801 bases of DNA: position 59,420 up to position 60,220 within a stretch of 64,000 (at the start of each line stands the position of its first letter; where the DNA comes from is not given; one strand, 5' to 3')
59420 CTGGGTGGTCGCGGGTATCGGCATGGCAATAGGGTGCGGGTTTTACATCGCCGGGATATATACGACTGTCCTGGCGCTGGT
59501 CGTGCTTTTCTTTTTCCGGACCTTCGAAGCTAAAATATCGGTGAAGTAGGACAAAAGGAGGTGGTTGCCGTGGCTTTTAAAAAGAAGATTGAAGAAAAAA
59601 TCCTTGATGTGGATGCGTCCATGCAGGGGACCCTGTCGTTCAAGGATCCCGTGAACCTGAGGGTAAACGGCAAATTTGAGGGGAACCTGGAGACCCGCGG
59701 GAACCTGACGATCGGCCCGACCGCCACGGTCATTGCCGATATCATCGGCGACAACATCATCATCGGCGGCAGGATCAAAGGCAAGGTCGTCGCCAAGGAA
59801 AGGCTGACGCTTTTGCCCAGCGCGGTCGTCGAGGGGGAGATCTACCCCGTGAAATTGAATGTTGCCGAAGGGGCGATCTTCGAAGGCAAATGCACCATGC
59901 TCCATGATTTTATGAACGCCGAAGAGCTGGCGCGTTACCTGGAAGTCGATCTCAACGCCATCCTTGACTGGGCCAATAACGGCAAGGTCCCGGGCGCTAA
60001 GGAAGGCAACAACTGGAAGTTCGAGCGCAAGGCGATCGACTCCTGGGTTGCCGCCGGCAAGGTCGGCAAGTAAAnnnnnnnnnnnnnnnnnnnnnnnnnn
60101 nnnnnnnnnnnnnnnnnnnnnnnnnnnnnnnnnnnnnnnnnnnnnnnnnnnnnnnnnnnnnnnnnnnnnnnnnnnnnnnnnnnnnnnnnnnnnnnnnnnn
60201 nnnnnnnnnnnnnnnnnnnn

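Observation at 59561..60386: Bactofilin fused to an excisionase-type HTH, followed by a second HTH_17 membrane protein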

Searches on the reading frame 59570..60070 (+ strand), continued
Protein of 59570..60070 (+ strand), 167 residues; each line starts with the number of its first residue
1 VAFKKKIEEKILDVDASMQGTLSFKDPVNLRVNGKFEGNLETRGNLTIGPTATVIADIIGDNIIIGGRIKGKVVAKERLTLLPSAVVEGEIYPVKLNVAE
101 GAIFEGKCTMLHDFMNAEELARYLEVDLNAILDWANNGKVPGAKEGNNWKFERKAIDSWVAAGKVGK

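Call 77: search_protein_families(library=pfam, proteins=[P0170, P0169, P0217, P0198, P0245, P0151, P0159, P0132, P0149, P0226], max_evalue=0.001)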
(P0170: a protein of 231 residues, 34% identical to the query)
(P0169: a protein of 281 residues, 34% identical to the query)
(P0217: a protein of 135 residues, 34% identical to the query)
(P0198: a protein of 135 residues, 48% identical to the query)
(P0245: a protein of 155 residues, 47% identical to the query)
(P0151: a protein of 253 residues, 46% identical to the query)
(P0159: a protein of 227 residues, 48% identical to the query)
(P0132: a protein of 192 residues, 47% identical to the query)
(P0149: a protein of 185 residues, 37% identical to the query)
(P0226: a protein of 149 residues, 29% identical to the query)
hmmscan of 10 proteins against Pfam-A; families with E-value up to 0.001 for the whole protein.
P0170 (231 aa): 15 families
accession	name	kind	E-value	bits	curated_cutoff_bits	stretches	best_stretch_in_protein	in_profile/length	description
PF12728.13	HTH_17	-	9.7e-36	122.2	27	3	99-147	2-50/51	Helix-turn-helix domain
PF18805.7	LRR_10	-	1.1e-08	35.2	30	0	56-74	34-51/67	Leucine-rich repeat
PF00376.29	MerR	-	2.5e-08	34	28.2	0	172-203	1-34/38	MerR family regulatory protein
PF13384.12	HTH_23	-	7.5e-07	29.2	24.6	0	164-192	12-39/50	Homeodomain-like domain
PF12964.13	DUF3853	-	7.6e-07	29.6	22.1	0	146-196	24-72/97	Protein of unknown function (DUF3853)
PF02796.21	HTH_7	-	5.1e-06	27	23.8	0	155-189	7-40/45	Helix-turn-helix domain of resolvase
PF10743.14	Phage_Cox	-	6.5e-06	26.3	27.5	0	170-197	11-38/87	Regulatory phage protein cox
PF01978.25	TrmB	-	1.1e-05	25.6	25.6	0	167-190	19-42/68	Sugar-specific transcriptional regulator TrmB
PF09339.16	HTH_IclR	-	2.2e-05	24.5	22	0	167-191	15-39/52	IclR helix-turn-helix domain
PF01381.28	HTH_3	-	2.8e-05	24.5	23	0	163-192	2-31/55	Helix-turn-helix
PF13411.12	MerR_1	-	4e-05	24.1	21.6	0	171-214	1-45/69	MerR HTH family regulatory protein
PF13551.12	HTH_29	-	6.5e-05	23.4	28.1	0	165-192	7-34/64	Winged helix-turn helix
PF13443.12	HTH_26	-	0.00021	21.9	22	0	164-193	4-33/63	Cro/C1-type HTH DNA-binding domain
PF05930.18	Phage_AlpA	-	0.0005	20.3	21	0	174-198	7-31/51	Prophage CP4-57 regulatory protein (AlpA)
PF13591.12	MerR_2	-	0.00076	19.7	29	0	172-225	2-55/84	MerR HTH family regulatory protein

P0169 (281 aa): 1 family
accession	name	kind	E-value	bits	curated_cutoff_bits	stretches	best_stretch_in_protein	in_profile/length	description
PF04519.19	Bactofilin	-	1.8e-44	150.4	27.9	2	169-265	1-97/98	Polymer-forming cytoskeletal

P0217 (135 aa): 12 families
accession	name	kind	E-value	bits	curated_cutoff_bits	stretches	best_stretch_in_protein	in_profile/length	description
PF12728.13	HTH_17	-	9.9e-37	125.4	27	2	78-127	1-50/51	Helix-turn-helix domain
PF00376.29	MerR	-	1.7e-08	34.5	28.2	0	81-105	2-26/38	MerR family regulatory protein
PF13411.12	MerR_1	-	3.1e-08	34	21.6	0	8-49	2-44/69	MerR HTH family regulatory protein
PF13384.12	HTH_23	-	5.9e-08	32.7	24.6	1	63-99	4-38/50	Homeodomain-like domain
PF13542.12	HTH_Tnp_ISL3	-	1.4e-05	24.9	27.4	0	80-98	28-46/51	Helix-turn-helix domain of transposase family ISL3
PF21531.3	Rv2175c_wHTH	-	2e-05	24.9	27.1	0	75-104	12-41/57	DNA-binding protein Rv2175c, wHTH domain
PF07022.19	Phage_CI_repr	-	3.4e-05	24.5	22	0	82-107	16-41/65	Bacteriophage CI repressor helix-turn-helix domain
PF06056.18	Terminase_5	-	4.5e-05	23.7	20.3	0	81-101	16-36/58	Putative ATPase subunit of terminase (gpP-like)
PF05930.18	Phage_AlpA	-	6.2e-05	23.2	21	0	78-124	3-51/51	Prophage CP4-57 regulatory protein (AlpA)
PF10743.14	Phage_Cox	-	0.00018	21.7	27.5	0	73-109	6-42/87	Regulatory phage protein cox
PF10668.15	Phage_terminase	-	0.00037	20.6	22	0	73-99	17-43/67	Phage terminase small subunit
PF13551.12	HTH_29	-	0.00083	19.8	28.1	0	78-98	12-32/64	Winged helix-turn helix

P0198 (135 aa): 1 family
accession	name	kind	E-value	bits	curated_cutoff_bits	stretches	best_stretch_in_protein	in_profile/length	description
PF12728.13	HTH_17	-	1.8e-09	38.2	27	1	83-131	1-49/51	Helix-turn-helix domain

P0245 (155 aa): 1 family
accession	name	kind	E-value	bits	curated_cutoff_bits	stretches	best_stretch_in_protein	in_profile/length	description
PF12728.13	HTH_17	-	3.9e-08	33.9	27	1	108-153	4-49/51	Helix-turn-helix domain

P0151 (253 aa): 2 families
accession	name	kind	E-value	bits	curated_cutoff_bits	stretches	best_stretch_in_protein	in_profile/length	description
PF04519.19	Bactofilin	-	1.8e-24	86.3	27.9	1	18-114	3-97/98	Polymer-forming cytoskeletal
PF07238.19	PilZ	-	6.7e-10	39.6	22.5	1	141-249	1-101/102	PilZ domain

P0159 (227 aa): 1 family
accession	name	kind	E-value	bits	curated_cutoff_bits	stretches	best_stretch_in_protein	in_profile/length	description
PF04519.19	Bactofilin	-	5.1e-23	81.6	27.9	1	19-114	5-98/98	Polymer-forming cytoskeletal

P0132 (192 aa): 2 families
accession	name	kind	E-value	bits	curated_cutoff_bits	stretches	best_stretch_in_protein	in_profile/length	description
PF04519.19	Bactofilin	-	1.9e-25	89.4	27.9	1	23-120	2-97/98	Polymer-forming cytoskeletal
PF12728.13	HTH_17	-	3.1e-09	37.4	27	1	142-190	1-49/51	Helix-turn-helix domain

P0149 (185 aa): 2 families
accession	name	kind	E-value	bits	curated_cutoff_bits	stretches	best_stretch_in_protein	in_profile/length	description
PF04519.19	Bactofilin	-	1.1e-22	80.5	27.9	1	18-110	8-98/98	Polymer-forming cytoskeletal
PF12728.13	HTH_17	-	6.9e-09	36.3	27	1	133-182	2-50/51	Helix-turn-helix domain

P0226 (149 aa): 1 family
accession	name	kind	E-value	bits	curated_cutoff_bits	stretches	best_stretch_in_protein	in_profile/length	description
PF04519.19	Bactofilin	-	1.2e-30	106.1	27.9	2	55-135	17-97/98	Polymer-forming cytoskeletal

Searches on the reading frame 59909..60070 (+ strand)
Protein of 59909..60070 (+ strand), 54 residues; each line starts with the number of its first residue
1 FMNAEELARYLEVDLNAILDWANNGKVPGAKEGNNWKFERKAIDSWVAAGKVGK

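Call 35: search_solved_structures(query=A2, max_evalue=10, show_alignments=5)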
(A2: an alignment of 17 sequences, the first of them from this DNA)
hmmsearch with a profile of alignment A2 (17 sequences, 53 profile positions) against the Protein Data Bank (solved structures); distinct sequences matched with E-value up to 10: 10.
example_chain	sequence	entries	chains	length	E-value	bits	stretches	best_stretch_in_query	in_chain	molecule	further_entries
5i41_B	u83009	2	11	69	0.00016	24.4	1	2-43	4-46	Chromosome-anchoring protein RacA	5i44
6amk_A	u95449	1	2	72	0.0019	21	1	2-43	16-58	Putative DNA-binding protein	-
6ama_A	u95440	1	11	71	0.0019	20.9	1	2-43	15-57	Putative DNA-binding protein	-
4j2n_A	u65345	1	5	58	0.019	17.7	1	3-42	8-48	Gp37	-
7lwr_A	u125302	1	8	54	0.21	14.4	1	4-34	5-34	Terminase, small subunit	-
5w8y_A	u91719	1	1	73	0.33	13.8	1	3-30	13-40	protein XPH1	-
8eml_B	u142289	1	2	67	0.38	13.6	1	6-33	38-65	GS homeobox 2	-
8jbs_A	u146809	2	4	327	0.51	13.2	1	3-41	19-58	Putative cobalamin binding protein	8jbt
3bd1_A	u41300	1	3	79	0.6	13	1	3-31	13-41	Cro protein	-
4r1h_A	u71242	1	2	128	0.7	12.8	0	1-19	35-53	Lmo0741 protein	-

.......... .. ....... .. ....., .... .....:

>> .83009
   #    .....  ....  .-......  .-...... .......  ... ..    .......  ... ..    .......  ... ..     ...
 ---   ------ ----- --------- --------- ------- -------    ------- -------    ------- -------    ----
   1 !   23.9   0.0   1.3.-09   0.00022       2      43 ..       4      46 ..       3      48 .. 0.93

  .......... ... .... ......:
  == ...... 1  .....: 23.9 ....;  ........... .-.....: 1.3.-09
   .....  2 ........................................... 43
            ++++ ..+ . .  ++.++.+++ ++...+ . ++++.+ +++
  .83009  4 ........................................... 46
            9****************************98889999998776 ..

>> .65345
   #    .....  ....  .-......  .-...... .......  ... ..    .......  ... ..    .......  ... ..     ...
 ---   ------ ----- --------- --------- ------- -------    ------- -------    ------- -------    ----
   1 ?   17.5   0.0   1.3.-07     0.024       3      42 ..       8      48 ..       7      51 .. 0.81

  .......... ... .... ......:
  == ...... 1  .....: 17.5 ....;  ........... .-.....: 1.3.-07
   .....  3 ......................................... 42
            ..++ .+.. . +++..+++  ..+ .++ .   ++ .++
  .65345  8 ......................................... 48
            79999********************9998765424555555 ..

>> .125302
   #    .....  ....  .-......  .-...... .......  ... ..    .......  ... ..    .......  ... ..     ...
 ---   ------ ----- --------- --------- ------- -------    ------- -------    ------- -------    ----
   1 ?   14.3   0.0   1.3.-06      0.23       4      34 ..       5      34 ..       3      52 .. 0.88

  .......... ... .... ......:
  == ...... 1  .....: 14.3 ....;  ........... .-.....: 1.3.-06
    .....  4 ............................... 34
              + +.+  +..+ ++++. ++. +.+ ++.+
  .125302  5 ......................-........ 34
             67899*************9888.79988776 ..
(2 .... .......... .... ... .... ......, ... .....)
